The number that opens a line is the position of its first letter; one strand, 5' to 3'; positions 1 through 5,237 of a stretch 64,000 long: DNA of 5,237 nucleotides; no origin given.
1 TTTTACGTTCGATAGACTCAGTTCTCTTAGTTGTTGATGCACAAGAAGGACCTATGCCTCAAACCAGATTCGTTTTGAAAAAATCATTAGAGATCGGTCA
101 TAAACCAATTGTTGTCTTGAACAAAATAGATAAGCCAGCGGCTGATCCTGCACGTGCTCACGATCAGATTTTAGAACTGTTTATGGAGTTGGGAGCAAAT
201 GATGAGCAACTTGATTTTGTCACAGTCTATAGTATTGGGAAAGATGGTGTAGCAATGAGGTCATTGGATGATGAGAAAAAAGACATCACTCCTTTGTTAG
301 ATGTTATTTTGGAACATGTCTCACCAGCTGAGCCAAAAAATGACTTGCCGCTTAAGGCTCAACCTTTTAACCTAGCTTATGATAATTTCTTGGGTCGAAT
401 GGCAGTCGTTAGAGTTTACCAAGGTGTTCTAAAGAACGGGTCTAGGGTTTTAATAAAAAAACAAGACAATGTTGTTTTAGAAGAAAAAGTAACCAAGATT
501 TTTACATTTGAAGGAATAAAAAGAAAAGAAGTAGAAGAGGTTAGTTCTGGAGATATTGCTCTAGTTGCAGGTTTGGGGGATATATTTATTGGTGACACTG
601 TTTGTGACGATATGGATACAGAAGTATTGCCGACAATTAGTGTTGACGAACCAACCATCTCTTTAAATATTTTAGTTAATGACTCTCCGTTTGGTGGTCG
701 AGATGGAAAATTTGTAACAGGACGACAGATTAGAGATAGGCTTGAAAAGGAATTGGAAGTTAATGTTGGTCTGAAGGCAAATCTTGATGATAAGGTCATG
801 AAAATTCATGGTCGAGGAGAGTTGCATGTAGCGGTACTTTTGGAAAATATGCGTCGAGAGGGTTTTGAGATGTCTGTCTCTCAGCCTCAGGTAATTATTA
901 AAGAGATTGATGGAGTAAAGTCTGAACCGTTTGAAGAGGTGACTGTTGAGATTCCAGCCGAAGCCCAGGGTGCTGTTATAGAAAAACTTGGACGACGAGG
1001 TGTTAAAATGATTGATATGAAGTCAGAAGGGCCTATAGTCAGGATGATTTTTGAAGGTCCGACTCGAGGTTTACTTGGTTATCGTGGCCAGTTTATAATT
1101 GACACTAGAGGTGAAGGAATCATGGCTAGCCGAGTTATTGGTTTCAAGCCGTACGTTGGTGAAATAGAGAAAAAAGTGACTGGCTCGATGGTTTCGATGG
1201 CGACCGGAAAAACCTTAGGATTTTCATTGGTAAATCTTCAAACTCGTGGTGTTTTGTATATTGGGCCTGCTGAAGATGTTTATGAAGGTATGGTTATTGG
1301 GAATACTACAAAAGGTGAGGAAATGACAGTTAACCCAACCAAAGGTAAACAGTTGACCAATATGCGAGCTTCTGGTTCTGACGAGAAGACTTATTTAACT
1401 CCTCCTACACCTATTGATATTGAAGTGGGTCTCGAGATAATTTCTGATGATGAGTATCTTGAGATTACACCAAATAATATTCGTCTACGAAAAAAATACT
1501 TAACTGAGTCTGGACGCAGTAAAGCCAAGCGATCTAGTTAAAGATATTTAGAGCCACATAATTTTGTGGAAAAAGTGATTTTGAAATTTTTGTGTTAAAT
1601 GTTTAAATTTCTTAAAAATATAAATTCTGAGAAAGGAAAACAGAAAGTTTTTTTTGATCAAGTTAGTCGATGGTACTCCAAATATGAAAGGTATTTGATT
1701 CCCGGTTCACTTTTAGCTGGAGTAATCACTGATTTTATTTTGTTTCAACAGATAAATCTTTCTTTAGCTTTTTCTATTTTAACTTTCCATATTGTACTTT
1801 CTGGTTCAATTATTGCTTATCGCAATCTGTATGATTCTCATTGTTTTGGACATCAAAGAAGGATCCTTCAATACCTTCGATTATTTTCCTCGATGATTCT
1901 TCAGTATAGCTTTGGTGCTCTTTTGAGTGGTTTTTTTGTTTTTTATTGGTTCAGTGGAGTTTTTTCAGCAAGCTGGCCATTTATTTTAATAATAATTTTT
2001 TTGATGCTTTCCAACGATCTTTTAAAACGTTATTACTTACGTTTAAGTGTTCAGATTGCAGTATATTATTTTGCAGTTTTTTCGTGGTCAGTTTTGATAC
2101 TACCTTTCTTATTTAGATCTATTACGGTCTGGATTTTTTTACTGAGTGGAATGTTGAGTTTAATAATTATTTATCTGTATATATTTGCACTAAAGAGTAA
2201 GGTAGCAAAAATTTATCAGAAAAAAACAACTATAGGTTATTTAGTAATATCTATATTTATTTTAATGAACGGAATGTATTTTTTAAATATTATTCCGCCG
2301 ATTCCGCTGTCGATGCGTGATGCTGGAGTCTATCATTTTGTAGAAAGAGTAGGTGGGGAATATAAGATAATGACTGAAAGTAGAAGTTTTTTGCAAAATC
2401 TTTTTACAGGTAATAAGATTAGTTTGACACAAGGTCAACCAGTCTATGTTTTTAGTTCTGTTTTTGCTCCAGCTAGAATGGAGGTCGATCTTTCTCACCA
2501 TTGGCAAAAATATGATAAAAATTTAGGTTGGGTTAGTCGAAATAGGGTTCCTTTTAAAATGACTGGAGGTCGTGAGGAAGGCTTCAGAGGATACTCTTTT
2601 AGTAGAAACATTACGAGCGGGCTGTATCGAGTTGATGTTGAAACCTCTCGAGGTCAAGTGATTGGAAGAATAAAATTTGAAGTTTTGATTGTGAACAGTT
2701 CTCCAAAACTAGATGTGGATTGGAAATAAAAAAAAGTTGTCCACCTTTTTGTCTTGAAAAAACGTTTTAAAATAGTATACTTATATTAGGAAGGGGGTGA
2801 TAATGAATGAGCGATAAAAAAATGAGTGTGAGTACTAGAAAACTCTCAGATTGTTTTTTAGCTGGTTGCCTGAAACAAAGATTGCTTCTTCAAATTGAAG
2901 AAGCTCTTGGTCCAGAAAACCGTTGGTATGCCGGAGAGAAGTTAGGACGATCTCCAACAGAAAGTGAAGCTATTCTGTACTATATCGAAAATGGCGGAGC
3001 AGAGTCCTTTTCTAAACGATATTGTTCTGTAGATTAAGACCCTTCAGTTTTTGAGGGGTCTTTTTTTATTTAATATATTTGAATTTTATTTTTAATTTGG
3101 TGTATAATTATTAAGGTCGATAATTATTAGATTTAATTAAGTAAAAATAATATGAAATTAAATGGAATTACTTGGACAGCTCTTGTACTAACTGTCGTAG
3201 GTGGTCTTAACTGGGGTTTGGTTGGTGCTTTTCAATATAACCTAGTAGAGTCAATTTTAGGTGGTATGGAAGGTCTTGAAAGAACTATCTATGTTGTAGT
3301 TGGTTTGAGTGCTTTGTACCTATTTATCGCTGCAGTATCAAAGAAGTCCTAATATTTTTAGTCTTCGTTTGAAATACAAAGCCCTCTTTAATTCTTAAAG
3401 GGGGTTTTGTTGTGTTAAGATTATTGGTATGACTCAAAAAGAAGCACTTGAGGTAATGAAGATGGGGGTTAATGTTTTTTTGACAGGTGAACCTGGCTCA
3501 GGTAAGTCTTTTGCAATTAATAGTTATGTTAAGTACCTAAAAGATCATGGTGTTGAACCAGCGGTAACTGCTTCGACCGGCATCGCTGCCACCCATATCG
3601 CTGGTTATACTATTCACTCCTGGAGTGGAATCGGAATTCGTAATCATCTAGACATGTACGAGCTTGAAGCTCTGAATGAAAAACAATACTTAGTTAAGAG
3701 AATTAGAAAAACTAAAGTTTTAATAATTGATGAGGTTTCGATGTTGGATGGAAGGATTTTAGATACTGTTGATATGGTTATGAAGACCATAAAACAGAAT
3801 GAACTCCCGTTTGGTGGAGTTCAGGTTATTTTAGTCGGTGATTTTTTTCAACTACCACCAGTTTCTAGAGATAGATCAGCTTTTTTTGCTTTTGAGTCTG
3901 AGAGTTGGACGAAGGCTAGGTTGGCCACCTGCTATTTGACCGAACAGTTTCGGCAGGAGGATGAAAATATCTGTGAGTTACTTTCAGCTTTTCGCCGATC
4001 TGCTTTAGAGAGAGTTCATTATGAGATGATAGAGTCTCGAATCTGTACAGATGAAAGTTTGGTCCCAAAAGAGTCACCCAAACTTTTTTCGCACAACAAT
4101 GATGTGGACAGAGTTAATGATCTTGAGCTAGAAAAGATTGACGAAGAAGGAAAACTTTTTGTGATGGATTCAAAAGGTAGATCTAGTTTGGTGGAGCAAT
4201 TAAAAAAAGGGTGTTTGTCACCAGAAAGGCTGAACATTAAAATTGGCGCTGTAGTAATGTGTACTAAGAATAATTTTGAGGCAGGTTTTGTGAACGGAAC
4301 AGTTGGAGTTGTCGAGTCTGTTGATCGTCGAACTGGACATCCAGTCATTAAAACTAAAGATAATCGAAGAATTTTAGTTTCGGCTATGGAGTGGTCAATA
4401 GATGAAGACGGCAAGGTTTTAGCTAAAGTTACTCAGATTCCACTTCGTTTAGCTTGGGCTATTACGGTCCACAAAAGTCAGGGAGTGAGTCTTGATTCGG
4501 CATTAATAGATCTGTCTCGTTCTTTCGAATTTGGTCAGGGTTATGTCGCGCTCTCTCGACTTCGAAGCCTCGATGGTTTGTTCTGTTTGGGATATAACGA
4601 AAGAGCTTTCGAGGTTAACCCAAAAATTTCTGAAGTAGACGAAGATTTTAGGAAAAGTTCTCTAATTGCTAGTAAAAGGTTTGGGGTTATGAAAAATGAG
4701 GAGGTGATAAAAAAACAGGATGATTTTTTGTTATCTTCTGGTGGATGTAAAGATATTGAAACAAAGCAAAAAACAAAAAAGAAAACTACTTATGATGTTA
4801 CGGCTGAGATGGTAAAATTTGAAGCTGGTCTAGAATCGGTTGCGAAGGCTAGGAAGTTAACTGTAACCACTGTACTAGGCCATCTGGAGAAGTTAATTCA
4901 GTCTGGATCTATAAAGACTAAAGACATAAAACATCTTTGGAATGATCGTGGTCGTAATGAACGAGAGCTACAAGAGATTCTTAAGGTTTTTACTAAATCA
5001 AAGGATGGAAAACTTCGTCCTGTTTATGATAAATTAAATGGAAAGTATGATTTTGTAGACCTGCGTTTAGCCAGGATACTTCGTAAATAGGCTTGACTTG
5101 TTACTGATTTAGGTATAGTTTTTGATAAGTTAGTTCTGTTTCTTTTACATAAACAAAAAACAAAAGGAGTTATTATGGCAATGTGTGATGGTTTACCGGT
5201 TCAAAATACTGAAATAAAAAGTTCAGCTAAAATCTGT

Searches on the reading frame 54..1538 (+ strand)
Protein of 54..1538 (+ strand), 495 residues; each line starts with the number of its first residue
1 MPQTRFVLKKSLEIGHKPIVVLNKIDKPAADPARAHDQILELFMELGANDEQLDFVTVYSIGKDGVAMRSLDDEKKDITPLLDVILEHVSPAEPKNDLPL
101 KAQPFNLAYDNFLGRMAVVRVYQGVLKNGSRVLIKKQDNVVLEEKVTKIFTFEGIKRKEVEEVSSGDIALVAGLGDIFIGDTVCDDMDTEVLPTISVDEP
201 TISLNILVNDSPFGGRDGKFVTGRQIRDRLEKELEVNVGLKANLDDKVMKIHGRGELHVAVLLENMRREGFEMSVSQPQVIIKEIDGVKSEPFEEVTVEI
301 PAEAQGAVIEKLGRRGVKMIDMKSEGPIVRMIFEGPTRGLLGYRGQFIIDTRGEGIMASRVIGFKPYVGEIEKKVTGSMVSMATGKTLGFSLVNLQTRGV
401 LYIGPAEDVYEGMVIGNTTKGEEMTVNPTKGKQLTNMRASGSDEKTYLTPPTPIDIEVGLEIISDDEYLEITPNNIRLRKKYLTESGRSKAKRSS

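Call 44: search_protein_families(library=pfam, proteins=[window:54-1538:+], max_evalue=0.00001)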
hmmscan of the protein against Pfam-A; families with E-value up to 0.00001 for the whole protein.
window:54-1538:+ (495 aa): 5 families
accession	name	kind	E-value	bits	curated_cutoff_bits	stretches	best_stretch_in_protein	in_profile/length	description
PF21018.2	BipA_C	-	7.8e-40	135.5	23.8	1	376-484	1-109/110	TypA/BipA C-terminal domain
PF00679.30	EFG_C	-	1.1e-15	57.9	27.9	1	290-373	3-87/89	Elongation factor G C-terminus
PF03144.31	GTP_EFTU_D2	-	4e-12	46.8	30.3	1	114-184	1-73/73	Elongation factor Tu domain 2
PF22042.2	EF-G_D2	-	5.6e-12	46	27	1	105-185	7-83/84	Elongation factor G domain 2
PF00009.33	GTP_EFTU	-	3.4e-07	30.5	26.5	1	1-90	107-187/188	Elongation factor Tu GTP binding domain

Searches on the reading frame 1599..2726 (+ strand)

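Call 44: search_protein_families(library=pfam, proteins=[window:1599-2726:+], max_evalue=0.00001)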
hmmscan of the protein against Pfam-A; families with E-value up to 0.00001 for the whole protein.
window:1599-2726:+ (376 aa): 1 family
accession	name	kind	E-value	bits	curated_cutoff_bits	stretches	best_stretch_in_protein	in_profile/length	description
PF11141.13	DUF2914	-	1.8e-10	40.8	23.6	1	298-362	4-62/62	Protein of unknown function (DUF2914)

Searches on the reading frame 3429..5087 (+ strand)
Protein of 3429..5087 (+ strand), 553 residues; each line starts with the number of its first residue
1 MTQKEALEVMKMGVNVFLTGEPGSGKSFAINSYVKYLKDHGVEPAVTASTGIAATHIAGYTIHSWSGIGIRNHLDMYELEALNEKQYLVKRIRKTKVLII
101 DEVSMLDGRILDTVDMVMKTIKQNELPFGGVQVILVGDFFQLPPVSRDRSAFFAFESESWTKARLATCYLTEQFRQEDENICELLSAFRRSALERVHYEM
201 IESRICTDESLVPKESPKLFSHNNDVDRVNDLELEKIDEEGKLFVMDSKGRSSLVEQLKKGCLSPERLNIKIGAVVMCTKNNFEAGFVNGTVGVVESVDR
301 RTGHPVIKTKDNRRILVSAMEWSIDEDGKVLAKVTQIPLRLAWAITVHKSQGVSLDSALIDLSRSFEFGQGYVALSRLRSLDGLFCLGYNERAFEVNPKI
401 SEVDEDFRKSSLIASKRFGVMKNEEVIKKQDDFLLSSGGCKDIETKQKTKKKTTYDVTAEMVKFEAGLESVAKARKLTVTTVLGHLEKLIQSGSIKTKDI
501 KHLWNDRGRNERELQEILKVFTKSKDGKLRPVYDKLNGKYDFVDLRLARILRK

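Call 44: search_protein_families(library=pfam, proteins=[window:3429-5087:+], max_evalue=0.00001)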
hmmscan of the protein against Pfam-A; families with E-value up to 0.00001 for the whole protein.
window:3429-5087:+ (553 aa): 6 families
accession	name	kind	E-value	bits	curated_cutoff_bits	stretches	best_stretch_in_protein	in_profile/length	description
PF05970.20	PIF1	-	1.5e-35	123.3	25.9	1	10-180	19-193/223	PIF1-like helicase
PF14493.12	HTH_40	-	7.6e-15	55.4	27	1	454-549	1-89/89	Helix-turn-helix domain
PF13604.12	AAA_30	-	8.9e-15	55.4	27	1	3-192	6-172/191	AAA domain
PF13245.12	AAA_19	-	1.9e-14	54.4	25.1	1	3-146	1-133/134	AAA domain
PF13401.12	AAA_22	-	1.9e-06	28.7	27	1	16-137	8-122/130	AAA domain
PF21530.3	Pif1_2B_dom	-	3.3e-06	27.1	23.9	1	254-295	2-44/47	DNA helicase Pif1, 2B domain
